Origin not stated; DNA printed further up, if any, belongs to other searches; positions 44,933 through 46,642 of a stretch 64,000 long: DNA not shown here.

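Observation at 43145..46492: Amino-acid-permease (APC) domain fused to a hybrid histidine kinase with two receivers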

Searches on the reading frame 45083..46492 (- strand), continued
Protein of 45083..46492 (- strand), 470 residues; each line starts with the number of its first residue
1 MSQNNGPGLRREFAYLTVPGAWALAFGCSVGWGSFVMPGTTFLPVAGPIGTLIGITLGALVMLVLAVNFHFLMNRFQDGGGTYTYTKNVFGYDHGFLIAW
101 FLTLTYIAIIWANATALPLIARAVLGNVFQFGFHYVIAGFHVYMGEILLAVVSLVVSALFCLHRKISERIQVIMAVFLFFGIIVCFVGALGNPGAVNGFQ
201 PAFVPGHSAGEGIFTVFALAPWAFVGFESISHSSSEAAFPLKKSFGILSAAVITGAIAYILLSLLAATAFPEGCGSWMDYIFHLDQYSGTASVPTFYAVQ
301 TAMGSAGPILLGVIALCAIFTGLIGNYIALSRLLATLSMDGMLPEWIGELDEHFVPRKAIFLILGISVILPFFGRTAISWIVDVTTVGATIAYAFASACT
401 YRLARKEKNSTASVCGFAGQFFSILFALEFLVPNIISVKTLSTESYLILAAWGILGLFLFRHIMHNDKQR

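Call 33: search_solved_structures(query=A2, max_evalue=1, show_alignments=3)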
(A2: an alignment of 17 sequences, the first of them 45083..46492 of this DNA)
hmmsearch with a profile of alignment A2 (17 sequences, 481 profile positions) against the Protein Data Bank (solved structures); distinct sequences matched with E-value up to 1: 26.
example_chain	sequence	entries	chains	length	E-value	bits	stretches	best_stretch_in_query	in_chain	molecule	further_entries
9fqt_A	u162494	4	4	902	1e-17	67.2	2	5-271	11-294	High affinity cationic amino acid transporter 1,Green fluorescent protein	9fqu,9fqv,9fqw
9uat_A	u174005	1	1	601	3.1e-17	65.7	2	5-271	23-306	High affinity cationic amino acid transporter 1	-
9sqh_A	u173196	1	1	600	2.2e-14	56.3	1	6-394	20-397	Cationic amino acid transporter 4, vacuolar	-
9hjk_A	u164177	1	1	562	2e-13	53.1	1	9-394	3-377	Cationic amino acid transporter 4, vacuolar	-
5oqt_A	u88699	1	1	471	3.8e-10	42.3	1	8-462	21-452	Amino acid transporter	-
6f34_A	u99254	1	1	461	5.8e-10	41.7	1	8-460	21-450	Amino acid transporter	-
7ccs_B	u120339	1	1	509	7.2e-09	38.1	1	6-374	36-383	Consensus mutated Anionic Amino Acid Transporter Light Chain, Xc- System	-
7p9u_B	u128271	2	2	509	2.9e-07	32.8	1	6-374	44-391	Cystine/glutamate transporter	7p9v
7epz_B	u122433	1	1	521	3.1e-07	32.7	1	6-374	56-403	Cystine/glutamate transporter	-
7b00_A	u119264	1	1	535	6e-06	28.4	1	13-372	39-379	Large neutral amino acids transporter small subunit 2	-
6jmq_A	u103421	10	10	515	6.8e-06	28.3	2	9-103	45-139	Large neutral amino acids transporter small subunit 1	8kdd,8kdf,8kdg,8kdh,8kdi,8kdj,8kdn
8a6l_B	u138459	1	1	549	7.2e-06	28.2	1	13-372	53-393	Large neutral amino acids transporter small subunit 2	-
6irs_B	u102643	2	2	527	7.2e-06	28.2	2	9-103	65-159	Large neutral amino acids transporter small subunit 1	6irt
7dsk_B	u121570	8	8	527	7.3e-06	28.2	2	9-103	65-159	Large neutral amino acids transporter small subunit 1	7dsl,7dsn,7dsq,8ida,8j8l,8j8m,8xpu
7cmh_B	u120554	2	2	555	7.4e-06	28.1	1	13-372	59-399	Large neutral amino acids transporter small subunit 2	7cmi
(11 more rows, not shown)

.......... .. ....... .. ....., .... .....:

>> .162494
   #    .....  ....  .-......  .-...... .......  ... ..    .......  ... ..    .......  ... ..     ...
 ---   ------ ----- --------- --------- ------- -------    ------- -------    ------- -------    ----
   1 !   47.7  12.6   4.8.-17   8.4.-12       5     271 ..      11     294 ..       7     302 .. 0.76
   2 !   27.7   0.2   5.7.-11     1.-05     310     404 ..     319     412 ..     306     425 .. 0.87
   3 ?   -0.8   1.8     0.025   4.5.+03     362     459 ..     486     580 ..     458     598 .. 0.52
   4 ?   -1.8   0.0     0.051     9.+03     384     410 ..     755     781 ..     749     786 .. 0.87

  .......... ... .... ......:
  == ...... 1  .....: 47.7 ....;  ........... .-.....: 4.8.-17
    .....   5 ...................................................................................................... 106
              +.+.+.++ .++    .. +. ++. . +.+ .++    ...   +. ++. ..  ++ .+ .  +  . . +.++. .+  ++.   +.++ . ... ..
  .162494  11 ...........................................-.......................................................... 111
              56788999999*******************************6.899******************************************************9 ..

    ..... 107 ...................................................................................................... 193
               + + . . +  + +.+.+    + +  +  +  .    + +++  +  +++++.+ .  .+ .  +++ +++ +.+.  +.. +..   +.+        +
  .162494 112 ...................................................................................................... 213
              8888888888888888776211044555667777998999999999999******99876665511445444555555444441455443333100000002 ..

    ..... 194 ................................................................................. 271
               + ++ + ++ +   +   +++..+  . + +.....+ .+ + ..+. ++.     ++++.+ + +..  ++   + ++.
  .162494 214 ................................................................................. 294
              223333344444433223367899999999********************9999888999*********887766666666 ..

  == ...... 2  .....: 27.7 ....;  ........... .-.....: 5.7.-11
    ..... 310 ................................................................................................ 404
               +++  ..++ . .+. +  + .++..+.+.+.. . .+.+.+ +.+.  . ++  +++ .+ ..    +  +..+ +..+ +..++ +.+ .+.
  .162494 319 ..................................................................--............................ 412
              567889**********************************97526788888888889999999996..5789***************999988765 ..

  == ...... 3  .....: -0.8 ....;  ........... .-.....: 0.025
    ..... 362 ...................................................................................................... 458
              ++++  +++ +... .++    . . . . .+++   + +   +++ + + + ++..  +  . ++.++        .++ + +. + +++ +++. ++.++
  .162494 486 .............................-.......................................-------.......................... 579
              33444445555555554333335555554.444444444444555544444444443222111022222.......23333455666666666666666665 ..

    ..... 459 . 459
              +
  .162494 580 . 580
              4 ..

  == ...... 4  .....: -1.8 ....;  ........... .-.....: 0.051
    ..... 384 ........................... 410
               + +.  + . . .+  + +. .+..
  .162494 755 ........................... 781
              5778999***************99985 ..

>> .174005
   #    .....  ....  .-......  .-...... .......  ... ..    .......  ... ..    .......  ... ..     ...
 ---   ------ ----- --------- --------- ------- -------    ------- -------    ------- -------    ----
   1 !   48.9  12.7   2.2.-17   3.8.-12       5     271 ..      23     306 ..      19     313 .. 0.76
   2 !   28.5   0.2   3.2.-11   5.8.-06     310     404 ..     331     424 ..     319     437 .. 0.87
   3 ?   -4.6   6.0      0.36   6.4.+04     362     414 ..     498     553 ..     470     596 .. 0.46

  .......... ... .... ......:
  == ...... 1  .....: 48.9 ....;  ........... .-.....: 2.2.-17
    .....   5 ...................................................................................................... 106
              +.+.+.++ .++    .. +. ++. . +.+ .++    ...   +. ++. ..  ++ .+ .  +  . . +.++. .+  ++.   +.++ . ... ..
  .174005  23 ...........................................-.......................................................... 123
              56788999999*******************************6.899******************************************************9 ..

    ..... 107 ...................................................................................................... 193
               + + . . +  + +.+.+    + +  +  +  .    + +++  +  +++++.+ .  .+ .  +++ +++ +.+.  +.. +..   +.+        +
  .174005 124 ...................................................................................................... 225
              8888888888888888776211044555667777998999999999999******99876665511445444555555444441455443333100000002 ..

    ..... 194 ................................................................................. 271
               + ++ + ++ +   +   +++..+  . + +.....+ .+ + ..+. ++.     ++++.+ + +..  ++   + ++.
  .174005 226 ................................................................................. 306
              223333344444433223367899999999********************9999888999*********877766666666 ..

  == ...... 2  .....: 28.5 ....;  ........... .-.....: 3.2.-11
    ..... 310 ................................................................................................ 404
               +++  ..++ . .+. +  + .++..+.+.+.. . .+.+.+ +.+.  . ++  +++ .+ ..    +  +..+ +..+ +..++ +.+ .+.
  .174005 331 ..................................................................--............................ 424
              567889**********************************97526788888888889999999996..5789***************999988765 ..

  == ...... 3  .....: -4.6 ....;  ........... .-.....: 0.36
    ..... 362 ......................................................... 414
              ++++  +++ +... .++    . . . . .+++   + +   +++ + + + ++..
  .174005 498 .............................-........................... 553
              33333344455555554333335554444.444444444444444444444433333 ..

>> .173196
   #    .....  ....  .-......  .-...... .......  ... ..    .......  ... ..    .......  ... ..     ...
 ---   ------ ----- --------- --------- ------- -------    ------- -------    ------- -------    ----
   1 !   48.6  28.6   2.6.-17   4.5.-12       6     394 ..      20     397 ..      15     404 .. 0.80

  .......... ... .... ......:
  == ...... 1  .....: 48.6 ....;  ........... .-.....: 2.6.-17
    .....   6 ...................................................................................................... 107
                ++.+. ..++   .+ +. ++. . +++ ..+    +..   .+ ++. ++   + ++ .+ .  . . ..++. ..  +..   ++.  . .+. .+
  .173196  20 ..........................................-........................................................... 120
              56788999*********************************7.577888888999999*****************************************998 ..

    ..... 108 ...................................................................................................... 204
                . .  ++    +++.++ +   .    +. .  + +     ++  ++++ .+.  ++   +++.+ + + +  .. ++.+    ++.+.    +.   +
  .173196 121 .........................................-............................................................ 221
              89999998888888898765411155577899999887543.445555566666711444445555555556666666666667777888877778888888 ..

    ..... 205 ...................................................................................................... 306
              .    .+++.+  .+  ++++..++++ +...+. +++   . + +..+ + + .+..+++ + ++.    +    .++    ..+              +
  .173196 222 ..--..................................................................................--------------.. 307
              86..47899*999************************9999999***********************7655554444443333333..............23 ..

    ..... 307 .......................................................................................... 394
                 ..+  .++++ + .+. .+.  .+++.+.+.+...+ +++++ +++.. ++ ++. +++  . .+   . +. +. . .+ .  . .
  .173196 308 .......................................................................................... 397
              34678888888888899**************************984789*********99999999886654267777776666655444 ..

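Call 38: find_encoding_contigs(protein=P0210, flank=6000, max_places=3)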
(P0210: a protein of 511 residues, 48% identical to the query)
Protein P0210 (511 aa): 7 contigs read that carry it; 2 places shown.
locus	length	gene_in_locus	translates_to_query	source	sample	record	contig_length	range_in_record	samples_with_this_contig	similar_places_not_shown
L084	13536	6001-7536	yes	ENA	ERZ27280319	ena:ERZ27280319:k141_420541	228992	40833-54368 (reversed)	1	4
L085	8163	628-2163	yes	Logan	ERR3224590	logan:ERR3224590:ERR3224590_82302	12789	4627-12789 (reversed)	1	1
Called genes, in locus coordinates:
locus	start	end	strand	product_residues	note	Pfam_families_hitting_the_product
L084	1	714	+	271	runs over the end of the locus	PF07934:OGG_N, PF00730:HhH-GPD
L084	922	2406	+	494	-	-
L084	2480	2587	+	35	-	-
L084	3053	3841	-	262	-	PF01026:TatD_DNase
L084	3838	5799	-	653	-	PF00133:tRNA-synt_1, PF01406:tRNA-synt_1e, PF09334:tRNA-synt_1g, PF00133:tRNA-synt_1, PF08264:Anticodon_1 (weak), PF19303:Anticodon_3, PF01588:tRNA_bind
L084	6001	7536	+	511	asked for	PF13520:AA_permease_2, PF00324:AA_permease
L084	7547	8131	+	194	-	PF00512:HisKA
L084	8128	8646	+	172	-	PF00563:EAL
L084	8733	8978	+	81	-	PF01627:Hpt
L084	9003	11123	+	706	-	PF13487:HD_5, PF01966:HD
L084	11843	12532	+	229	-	-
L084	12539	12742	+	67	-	-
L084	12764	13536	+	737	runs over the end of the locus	PF13487:HD_5, PF01966:HD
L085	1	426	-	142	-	?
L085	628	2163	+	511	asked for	PF13520:AA_permease_2, PF00324:AA_permease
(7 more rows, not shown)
